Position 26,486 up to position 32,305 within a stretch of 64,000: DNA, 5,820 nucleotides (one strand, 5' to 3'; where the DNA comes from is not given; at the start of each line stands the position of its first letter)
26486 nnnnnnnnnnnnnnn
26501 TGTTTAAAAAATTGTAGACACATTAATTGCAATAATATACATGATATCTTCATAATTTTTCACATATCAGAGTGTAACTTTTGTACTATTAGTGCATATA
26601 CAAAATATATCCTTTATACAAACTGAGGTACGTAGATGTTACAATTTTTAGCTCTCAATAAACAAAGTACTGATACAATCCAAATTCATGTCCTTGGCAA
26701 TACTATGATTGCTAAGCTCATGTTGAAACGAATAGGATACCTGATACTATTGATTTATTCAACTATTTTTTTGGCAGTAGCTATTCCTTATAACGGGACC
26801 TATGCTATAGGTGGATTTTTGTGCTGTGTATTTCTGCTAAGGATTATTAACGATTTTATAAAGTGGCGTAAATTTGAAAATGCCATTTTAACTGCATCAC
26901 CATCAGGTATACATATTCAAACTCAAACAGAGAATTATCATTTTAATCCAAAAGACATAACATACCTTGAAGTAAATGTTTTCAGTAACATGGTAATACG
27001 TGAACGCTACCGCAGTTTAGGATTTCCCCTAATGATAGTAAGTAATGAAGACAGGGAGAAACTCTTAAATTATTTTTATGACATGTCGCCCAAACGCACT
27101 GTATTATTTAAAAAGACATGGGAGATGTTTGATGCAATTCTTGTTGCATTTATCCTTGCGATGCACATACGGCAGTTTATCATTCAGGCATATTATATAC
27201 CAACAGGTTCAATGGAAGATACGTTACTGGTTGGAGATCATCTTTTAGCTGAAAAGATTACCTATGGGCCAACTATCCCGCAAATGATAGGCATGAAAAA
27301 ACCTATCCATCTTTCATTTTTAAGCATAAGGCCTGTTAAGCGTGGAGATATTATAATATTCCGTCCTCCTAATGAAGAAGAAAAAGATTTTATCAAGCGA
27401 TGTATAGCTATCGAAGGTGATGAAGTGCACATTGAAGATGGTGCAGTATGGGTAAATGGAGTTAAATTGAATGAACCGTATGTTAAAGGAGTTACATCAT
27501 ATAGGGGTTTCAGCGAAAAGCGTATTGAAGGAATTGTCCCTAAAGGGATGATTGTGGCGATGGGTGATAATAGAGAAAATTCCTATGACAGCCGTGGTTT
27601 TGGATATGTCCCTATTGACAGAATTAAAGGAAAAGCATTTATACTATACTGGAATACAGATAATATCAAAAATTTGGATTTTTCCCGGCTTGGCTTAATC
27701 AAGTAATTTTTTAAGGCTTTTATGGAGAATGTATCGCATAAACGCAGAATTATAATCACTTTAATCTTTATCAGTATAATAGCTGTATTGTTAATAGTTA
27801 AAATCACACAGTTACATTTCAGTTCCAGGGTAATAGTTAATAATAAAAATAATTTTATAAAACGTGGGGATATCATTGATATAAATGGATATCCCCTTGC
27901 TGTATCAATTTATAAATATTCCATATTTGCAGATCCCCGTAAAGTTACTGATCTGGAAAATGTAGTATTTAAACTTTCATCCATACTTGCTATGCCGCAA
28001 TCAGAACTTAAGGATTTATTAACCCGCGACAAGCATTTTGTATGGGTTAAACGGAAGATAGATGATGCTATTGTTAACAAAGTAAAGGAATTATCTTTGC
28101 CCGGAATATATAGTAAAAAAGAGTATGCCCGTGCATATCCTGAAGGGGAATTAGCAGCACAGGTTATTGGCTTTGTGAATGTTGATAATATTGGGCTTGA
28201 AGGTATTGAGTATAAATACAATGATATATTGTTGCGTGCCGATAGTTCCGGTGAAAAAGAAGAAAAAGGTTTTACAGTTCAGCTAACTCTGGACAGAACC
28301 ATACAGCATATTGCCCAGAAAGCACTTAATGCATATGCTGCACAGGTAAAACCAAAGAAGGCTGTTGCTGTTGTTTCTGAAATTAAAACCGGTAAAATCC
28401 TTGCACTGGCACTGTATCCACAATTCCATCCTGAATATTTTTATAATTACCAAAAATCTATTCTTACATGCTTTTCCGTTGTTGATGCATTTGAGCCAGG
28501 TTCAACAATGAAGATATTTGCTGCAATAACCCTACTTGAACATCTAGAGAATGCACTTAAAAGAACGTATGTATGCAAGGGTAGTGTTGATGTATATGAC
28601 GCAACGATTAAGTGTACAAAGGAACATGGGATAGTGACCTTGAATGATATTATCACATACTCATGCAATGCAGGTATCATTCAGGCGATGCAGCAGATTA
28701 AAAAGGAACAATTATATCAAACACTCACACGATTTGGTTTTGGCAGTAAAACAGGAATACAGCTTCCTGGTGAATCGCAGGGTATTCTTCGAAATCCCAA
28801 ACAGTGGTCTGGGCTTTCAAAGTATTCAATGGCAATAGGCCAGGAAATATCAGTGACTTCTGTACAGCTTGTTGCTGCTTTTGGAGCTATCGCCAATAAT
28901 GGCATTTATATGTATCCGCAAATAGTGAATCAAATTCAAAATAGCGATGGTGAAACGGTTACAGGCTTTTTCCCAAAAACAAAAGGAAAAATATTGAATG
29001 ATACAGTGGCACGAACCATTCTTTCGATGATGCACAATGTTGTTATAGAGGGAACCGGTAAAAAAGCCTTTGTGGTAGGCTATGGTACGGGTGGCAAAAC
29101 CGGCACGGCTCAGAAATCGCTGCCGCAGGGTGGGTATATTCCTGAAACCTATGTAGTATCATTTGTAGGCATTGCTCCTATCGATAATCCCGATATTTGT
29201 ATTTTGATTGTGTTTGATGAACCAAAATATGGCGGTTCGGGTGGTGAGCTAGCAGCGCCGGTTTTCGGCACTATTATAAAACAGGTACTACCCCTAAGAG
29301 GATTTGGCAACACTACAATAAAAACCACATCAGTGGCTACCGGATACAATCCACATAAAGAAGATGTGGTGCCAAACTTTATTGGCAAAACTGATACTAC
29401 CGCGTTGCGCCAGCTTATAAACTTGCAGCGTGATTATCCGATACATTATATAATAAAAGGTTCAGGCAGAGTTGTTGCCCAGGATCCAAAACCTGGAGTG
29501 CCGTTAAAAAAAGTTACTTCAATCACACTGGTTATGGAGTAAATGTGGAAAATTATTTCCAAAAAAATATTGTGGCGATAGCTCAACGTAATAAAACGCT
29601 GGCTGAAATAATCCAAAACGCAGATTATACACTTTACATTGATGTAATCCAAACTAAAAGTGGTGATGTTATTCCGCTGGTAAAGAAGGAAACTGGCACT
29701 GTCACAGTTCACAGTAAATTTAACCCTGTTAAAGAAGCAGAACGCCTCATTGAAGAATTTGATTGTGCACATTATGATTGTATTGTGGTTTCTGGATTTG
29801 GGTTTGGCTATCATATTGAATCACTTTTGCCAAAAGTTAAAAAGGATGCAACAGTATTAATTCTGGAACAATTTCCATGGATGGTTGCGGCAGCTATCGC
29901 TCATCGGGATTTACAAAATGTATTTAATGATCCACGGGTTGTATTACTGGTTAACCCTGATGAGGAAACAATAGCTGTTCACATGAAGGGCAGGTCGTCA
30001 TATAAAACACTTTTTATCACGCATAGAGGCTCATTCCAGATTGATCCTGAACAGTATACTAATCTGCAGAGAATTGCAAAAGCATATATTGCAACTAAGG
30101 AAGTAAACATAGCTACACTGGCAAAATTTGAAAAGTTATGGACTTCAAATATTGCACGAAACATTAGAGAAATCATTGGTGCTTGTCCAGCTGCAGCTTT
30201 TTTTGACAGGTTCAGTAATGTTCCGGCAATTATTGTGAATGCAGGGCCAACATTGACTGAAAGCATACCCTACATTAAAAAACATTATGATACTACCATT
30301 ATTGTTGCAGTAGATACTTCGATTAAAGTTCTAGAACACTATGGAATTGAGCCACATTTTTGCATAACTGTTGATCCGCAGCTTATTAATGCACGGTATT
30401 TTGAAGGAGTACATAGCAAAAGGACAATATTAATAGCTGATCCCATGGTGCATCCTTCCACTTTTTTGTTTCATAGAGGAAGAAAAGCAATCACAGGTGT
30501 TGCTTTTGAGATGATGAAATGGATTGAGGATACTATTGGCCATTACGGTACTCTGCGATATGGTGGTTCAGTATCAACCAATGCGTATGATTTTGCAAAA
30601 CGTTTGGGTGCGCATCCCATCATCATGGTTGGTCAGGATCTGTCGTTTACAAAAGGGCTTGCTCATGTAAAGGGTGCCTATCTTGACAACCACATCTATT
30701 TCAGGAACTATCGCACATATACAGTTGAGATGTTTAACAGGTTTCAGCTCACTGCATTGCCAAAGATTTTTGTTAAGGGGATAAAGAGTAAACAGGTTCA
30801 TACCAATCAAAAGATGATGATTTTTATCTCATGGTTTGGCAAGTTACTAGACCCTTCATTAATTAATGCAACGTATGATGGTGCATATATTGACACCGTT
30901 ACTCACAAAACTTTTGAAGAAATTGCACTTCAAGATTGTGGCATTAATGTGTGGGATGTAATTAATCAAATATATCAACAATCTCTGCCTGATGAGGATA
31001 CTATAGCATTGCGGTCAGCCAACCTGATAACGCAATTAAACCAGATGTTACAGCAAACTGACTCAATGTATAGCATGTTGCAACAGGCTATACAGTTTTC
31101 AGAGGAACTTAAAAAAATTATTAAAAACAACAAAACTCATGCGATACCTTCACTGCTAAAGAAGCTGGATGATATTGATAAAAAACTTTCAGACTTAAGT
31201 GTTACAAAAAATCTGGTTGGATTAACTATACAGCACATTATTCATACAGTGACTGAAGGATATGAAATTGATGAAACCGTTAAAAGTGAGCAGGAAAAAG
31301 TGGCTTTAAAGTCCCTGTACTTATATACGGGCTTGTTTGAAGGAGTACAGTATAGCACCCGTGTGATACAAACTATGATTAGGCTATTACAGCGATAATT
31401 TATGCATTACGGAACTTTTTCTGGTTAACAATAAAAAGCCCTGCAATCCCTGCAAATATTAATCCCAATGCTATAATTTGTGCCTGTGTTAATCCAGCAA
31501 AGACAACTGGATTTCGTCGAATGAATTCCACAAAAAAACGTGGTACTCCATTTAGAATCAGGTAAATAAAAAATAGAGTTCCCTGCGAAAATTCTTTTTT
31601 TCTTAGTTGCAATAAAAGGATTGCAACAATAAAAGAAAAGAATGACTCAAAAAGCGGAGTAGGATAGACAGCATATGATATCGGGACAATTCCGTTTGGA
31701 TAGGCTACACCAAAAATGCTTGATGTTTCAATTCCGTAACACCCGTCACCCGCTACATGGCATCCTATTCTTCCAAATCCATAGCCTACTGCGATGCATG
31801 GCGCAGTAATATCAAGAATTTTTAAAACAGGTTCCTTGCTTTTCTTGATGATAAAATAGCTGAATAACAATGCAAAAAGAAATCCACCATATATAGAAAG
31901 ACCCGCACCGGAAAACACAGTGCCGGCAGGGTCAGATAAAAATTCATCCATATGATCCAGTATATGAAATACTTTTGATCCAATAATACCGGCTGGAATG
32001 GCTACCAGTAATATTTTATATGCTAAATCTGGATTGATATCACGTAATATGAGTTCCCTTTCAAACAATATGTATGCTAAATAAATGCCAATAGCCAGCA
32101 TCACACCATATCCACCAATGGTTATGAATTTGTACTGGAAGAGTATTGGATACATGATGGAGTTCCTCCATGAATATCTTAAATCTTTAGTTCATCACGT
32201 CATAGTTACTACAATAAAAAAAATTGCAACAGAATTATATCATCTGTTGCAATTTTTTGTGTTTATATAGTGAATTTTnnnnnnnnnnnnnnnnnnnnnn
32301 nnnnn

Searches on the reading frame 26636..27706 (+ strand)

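Call 60: search_protein_families(library=pfam, proteins=[window:26636-27706:+], max_evalue=0.0001)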
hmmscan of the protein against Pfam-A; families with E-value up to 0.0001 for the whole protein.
window:26636-27706:+ (356 aa): 1 family
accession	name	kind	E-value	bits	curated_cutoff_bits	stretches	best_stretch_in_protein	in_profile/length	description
PF10502.14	Peptidase_S26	-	3.5e-46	157.6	22.9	1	162-339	2-168/168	Signal peptidase, peptidase S26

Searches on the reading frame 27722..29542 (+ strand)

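Call 60: search_protein_families(library=pfam, proteins=[window:27722-29542:+], max_evalue=0.0001)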
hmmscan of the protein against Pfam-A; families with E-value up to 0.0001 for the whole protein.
window:27722-29542:+ (606 aa): 4 families
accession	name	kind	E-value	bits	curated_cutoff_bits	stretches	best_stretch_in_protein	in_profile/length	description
PF00905.27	Transpeptidase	-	1.5e-57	195.5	22.1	1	215-520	2-299/299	Penicillin binding protein transpeptidase domain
PF03717.20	PBP_dimer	-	4.1e-14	53.8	24.4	1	47-155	5-126/180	Penicillin-binding Protein dimerisation domain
PF03793.24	PASTA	-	2.7e-06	27.7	23.2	1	549-605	2-62/64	PASTA domain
PF21922.1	PBP_dimer_2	-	6.2e-06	26.8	27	1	133-175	21-62/83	Penicillin binding protein A dimerisation domain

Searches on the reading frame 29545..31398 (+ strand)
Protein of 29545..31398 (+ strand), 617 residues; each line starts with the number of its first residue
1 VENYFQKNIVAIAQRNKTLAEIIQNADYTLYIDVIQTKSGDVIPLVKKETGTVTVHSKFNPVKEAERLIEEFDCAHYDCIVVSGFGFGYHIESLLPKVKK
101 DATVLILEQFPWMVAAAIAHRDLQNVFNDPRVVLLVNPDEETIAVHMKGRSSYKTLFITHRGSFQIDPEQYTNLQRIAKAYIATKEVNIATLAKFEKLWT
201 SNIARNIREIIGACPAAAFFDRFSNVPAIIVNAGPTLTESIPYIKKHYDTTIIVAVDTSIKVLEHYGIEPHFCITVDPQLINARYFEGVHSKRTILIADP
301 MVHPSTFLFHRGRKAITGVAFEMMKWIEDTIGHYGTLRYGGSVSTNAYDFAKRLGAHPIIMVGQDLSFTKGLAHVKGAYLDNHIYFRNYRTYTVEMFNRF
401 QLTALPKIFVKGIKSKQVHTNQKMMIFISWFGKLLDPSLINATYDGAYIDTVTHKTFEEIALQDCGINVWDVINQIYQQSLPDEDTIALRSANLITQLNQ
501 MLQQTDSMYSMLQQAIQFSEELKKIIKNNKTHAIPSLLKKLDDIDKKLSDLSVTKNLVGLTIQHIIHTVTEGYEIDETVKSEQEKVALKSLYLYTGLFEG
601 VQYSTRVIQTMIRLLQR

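Call 60: search_protein_families(library=pfam, proteins=[window:29545-31398:+], max_evalue=0.0001)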
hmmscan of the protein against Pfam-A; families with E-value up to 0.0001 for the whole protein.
window:29545-31398:+ (617 aa): 1 family
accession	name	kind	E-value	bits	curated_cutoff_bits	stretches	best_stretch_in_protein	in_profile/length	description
PF01973.23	MptE-like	-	9.9e-40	136.5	34.6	1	202-370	2-170/171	6-hydroxymethylpterin diphosphokinase MptE-like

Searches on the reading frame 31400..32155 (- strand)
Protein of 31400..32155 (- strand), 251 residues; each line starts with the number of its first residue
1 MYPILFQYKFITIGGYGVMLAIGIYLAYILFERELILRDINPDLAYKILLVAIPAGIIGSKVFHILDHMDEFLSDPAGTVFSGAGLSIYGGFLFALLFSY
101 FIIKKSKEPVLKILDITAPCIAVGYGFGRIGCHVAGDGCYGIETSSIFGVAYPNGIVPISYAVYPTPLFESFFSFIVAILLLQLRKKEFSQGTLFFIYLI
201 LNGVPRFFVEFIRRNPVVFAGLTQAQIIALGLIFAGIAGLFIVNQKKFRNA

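Call 60: search_protein_families(library=pfam, proteins=[window:31400-32155:-], max_evalue=0.0001)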
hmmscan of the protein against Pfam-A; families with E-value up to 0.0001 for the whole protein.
window:31400-32155:- (251 aa): 1 family
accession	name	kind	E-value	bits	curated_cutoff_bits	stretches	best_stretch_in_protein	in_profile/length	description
PF01790.23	LGT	-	9.4e-46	156.5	24.9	1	3-241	1-239/240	Prolipoprotein diacylglyceryl transferase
